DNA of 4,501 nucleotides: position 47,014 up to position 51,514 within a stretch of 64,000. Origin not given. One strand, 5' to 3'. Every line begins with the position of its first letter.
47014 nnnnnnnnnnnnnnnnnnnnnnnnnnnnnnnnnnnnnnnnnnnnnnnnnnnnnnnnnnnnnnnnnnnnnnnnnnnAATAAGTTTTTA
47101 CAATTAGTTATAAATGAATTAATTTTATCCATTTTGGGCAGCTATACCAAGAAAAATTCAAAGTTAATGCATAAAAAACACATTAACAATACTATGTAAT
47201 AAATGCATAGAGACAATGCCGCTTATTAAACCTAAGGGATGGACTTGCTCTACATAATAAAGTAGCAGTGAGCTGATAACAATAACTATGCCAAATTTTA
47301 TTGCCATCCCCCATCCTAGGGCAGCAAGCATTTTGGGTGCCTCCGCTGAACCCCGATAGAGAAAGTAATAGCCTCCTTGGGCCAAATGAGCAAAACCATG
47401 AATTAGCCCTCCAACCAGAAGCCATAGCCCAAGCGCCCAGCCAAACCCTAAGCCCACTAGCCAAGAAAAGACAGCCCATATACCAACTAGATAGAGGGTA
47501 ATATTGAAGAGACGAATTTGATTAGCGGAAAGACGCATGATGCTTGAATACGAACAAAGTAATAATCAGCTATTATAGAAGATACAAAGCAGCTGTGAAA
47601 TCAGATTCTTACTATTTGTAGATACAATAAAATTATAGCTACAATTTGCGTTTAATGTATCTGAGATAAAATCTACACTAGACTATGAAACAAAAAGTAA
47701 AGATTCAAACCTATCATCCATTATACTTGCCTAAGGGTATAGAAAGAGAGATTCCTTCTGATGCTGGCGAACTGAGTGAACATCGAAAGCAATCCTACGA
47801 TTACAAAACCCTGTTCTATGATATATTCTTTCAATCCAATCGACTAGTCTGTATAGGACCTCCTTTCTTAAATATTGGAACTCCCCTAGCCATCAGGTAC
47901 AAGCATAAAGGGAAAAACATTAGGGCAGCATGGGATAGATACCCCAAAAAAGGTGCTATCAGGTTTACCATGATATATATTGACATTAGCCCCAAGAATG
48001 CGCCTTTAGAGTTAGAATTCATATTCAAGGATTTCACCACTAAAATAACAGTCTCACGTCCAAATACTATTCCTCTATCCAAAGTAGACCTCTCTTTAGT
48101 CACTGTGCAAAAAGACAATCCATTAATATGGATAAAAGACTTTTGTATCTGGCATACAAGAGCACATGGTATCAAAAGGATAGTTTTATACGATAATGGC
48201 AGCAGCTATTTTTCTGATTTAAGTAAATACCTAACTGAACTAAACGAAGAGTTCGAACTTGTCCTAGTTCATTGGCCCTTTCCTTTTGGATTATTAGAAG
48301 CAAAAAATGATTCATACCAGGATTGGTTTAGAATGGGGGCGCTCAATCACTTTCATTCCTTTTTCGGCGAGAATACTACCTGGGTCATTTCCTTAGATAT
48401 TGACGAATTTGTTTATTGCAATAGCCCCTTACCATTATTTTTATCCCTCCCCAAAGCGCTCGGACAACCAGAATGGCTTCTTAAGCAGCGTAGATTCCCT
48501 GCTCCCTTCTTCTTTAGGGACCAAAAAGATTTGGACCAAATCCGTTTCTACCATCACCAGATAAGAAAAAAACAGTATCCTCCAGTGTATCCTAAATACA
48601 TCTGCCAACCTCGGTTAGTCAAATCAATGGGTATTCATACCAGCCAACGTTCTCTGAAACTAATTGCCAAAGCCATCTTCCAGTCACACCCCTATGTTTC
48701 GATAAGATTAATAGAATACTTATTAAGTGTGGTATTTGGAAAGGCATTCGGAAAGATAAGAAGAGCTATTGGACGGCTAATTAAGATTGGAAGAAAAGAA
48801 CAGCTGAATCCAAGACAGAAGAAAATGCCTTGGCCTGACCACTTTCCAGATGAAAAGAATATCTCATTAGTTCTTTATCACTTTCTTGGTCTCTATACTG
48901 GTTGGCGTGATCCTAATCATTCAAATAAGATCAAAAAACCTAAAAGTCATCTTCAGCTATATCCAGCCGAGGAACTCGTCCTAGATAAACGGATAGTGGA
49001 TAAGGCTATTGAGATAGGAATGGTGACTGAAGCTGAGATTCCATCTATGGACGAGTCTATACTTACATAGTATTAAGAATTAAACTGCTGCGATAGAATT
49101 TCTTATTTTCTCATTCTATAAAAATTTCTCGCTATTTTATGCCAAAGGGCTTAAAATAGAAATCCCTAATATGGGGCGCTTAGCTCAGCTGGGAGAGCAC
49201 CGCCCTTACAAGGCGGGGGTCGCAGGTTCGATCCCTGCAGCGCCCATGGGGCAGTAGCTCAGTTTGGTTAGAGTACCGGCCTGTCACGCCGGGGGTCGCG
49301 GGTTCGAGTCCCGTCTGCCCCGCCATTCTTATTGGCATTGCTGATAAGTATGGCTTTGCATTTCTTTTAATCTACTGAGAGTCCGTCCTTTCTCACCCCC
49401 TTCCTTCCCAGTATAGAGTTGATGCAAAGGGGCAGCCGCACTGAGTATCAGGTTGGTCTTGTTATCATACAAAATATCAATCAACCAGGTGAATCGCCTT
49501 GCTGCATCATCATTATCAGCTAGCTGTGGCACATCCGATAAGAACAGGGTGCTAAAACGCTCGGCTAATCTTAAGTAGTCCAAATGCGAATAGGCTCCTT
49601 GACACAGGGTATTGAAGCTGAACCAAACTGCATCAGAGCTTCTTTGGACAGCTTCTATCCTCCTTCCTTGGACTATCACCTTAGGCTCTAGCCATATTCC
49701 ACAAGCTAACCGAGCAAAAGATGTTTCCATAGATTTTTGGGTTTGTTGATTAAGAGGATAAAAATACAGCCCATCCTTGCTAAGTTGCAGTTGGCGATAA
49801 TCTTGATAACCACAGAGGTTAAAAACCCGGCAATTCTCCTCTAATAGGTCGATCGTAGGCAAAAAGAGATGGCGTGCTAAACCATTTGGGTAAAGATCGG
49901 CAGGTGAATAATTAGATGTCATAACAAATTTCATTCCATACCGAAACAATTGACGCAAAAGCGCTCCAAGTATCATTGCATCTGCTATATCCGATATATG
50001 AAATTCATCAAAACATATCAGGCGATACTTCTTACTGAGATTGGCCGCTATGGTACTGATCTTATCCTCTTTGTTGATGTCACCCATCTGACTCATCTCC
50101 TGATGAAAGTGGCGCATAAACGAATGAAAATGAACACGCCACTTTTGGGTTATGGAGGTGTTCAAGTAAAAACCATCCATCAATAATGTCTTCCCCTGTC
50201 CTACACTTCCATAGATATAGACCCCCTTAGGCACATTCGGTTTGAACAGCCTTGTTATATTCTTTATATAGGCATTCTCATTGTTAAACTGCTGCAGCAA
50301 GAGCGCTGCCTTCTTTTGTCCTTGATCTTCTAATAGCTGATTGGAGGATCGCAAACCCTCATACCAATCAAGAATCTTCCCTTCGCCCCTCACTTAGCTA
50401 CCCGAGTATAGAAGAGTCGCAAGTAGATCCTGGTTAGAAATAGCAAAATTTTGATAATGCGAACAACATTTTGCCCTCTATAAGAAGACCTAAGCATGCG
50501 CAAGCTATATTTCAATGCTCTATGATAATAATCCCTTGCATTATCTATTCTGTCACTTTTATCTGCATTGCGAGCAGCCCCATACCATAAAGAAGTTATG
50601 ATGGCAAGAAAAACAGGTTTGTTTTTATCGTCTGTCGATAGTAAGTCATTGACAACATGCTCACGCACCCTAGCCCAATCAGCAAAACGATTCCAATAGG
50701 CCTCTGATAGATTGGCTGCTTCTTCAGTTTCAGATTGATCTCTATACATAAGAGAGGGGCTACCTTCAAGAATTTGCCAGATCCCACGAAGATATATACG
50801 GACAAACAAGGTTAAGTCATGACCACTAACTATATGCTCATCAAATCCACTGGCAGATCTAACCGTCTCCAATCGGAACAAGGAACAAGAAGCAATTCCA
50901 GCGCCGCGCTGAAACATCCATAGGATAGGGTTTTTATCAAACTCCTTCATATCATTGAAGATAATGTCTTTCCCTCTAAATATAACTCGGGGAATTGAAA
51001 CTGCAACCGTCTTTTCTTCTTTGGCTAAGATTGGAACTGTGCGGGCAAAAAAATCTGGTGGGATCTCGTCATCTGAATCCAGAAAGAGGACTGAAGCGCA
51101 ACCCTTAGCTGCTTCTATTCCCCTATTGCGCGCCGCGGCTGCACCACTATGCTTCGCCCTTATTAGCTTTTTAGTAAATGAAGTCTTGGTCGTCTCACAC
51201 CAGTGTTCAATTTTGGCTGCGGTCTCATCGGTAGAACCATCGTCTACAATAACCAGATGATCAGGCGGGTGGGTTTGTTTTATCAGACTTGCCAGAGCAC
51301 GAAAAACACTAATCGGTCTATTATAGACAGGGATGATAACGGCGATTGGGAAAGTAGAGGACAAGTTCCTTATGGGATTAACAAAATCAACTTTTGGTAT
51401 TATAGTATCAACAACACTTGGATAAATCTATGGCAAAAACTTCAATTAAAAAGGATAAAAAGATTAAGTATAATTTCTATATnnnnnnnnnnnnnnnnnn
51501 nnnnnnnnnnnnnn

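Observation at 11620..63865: Ten glycosyltransferases, mostly of eukaryote-typical families (GT14, GT10, GT92-like), scattered through a housekeeping backbone without glycan-export or sugar-nucleotide genes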

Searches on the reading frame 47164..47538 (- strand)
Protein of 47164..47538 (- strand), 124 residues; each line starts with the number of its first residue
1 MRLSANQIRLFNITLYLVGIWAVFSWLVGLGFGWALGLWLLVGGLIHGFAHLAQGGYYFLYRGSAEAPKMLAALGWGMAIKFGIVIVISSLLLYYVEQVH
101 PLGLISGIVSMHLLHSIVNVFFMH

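Call 46: search_protein_families(library=pfam, proteins=[window:47164-47538:-], max_evalue=0.001)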
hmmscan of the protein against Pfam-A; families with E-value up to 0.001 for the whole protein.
window:47164-47538:- (124 aa): 1 family
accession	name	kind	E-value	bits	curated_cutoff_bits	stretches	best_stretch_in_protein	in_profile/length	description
PF03899.21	ATP-synt_I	-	8.1e-07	29.8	25.1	1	14-108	3-98/99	ATP synthase I chain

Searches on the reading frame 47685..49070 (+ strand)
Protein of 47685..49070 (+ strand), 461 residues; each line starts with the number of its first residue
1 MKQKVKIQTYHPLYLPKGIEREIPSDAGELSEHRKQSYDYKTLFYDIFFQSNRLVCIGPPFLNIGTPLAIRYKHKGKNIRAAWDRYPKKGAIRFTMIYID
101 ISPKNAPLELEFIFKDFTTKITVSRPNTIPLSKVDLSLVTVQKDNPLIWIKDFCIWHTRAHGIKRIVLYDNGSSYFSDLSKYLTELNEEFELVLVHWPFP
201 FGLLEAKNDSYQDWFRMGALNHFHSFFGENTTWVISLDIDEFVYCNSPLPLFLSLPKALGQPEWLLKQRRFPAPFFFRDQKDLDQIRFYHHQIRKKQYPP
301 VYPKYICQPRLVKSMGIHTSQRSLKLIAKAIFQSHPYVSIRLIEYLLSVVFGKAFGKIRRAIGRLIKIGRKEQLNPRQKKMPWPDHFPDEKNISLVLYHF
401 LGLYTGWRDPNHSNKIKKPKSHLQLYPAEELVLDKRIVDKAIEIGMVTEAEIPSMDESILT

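Call 4: search_protein_families(library=pfam, proteins=[window:47685-49070:+], max_evalue=0.01)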
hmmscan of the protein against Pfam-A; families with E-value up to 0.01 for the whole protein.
window:47685-49070:+ (461 aa): 2 families
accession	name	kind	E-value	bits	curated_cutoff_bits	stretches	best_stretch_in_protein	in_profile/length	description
PF01697.33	Glyco_transf_92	-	7.3e-11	42.6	23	1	155-323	24-192/249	Glycosyltransferase family 92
PF13704.12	Glyco_tranf_2_4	-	8.3e-05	23.5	27.5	1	154-246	10-87/98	Glycosyl transferase family 2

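Call 11: search_protein_families(library=ncbifam, proteins=[window:47685-49070:+], max_evalue=0.00001)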
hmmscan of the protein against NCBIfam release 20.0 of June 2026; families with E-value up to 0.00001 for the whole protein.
window:47685-49070:+ (461 aa): 0 families

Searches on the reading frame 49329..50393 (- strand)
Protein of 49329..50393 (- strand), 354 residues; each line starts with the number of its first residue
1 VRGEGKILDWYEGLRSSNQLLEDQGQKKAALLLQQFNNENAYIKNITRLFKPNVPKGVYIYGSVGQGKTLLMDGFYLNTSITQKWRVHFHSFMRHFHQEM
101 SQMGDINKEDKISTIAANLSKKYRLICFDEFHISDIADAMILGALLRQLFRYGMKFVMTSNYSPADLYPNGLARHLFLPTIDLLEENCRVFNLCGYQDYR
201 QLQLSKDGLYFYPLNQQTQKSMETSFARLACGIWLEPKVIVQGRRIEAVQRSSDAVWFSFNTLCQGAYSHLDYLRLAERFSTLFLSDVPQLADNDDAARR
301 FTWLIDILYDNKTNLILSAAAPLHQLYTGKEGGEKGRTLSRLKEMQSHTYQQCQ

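Call 10: search_protein_families(library=ncbifam, proteins=[window:49329-50393:-], max_evalue=0.00001)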
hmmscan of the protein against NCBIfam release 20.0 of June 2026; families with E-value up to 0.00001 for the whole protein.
window:49329-50393:- (354 aa): 1 family
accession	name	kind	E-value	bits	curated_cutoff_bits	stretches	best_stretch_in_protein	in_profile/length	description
NF040713.1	ZapE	equivalog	4.2e-109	364.9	140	1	15-346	6-344/344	cell division protein ZapE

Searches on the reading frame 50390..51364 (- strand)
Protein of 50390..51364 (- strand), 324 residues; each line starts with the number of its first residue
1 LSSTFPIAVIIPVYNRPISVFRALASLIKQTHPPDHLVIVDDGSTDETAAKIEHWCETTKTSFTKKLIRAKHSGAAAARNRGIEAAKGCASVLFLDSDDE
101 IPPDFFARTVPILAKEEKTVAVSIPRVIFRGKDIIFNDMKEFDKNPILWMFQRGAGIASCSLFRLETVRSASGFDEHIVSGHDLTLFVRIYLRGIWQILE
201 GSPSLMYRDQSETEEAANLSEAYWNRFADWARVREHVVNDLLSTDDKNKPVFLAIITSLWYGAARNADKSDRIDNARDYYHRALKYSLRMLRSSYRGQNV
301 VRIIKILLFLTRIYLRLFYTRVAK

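Call 4: search_protein_families(library=pfam, proteins=[window:50390-51364:-], max_evalue=0.01)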
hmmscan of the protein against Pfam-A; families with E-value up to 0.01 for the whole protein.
window:50390-51364:- (324 aa): 4 families
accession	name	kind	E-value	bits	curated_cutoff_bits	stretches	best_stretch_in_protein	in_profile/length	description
PF00535.33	Glycos_transf_2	-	5.7e-28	98.4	23.3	1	9-163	2-159/168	Glycosyl transferase family 2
PF10111.15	Glyco_tranf_2_2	-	3.4e-12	46.9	27.3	1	9-210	2-218/276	Glycosyltransferase like family 2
PF13641.12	Glyco_tranf_2_3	-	5.6e-11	43.3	27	1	7-126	3-123/230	Glycosyltransferase like family 2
PF13632.12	Glyco_trans_2_3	-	8.4e-05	22.9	27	1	92-233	2-142/198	Glycosyl transferase family group 2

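Call 11: search_protein_families(library=ncbifam, proteins=[window:50390-51364:-], max_evalue=0.00001)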
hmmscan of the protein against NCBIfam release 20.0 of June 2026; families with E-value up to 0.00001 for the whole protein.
window:50390-51364:- (324 aa): 15 families
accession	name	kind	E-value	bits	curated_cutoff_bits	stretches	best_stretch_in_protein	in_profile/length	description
NF041875.1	EPS_EpsD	equivalog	1e-22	81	370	1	8-122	2-113/325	exopolysaccharide biosynthesis glycosyltransferase EpsD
NF007482.0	PRK10073.1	equivalog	9e-20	70.9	423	1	1-124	2-121/334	glycosyltransferase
TIGR03965.1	mycofact_glyco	equivalog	2.2e-18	66.4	280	1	6-194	75-267/467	mycofactocin biosynthesis glycosyltransferase MftF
NF047683.1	TeichurnBiosyTuaG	equivalog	2.9e-16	59.9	400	1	7-120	8-118/252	teichuronic acid biosynthesis protein TuaG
NF038299.1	EPS_HpsN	equivalog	2.4e-11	43.2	425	1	7-132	3-124/317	hormogonium polysaccharide biosynthesis glycosyltransferase HpsN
TIGR03937.1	PgaC_IcaA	equivalog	2.7e-11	43.1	422.3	1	6-127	46-165/407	poly-beta-1,6-N-acetyl-D-glucosamine synthase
NF038302.1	EPS_HpsE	equivalog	5.4e-11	42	300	1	7-110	3-108/307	hormogonium polysaccharide biosynthesis glycosyltransferase HpsE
TIGR04283.1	glyco_like_mftF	equivalog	3.9e-10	39.7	182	1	7-194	1-173/221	TIGR04283 family arsenosugar biosynthesis glycosyltransferase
NF050050.1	ProtGlycPglI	equivalog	7.7e-10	38.6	500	1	7-104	4-99/306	GalNAc(5)-diNAcBac-PP-undecaprenol beta-1,3-glucosyltransferase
NF050819.1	PolSacchBiosHfsG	equivalog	8.4e-08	31.7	500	1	7-122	14-126/302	polysaccharide biosynthesis protein HfsG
NF053739.1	GlytfEpsEBac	equivalog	1.4e-07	30.7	450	1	7-124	3-118/265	glycosyltransferase EpsE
NF007453.0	PRK10018.1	equivalog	2.3e-07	30.8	382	1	7-106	8-104/280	colanic acid biosynthesis glycosyltransferase WcaA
TIGR04017.1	WcaA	equivalog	4.5e-07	29.8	495.75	1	7-105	7-102/279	colanic acid biosynthesis glycosyltransferase WcaA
TIGR01556.1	rhamnosyltran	subfamily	4.5e-07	29.3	200.55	1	14-137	3-122/281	rhamnosyltransferase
TIGR03469.1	HpnB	hypoth_equivalog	6.9e-07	28.6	379.25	1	7-119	46-166/386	hopene-associated glycosyltransferase HpnB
